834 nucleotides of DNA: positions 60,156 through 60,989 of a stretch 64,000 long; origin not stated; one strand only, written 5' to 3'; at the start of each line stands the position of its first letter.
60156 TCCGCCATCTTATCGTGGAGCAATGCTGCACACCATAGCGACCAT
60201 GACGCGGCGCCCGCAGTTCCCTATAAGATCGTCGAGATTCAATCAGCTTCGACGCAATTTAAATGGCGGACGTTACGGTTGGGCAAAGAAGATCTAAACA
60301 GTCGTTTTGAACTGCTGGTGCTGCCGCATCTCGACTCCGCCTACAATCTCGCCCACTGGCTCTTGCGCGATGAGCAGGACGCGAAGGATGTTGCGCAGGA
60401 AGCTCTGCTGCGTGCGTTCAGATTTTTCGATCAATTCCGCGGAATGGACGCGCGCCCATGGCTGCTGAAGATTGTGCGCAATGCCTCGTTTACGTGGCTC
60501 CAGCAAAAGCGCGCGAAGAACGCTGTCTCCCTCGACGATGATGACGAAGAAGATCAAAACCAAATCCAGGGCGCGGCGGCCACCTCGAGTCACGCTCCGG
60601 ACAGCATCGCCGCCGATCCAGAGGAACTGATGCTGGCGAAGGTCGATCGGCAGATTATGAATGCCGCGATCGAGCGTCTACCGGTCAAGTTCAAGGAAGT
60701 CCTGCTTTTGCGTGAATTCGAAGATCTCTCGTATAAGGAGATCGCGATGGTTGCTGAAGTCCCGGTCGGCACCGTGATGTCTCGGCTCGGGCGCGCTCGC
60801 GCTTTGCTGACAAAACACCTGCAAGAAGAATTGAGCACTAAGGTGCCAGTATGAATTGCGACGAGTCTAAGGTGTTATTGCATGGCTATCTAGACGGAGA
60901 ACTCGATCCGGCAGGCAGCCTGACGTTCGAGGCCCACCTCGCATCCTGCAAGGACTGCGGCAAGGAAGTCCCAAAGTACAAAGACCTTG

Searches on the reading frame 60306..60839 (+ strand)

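Call 55: search_protein_families(library=pfam, proteins=[window:60306-60839:+], max_evalue=0.01)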
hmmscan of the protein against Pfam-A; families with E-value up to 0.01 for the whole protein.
window:60306-60839:+ (178 aa): 3 families
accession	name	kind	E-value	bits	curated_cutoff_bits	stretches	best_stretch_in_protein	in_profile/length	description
PF08281.18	Sigma70_r4_2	-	9.3e-14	51.3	25.7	1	117-168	3-54/54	Sigma-70, region 4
PF04542.20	Sigma70_r2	-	1e-11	44.9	24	1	4-69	1-69/71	Sigma-70 region 2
PF04545.22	Sigma70_r4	-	1.4e-07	31.4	24.1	1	121-166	1-46/50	Sigma-70, region 4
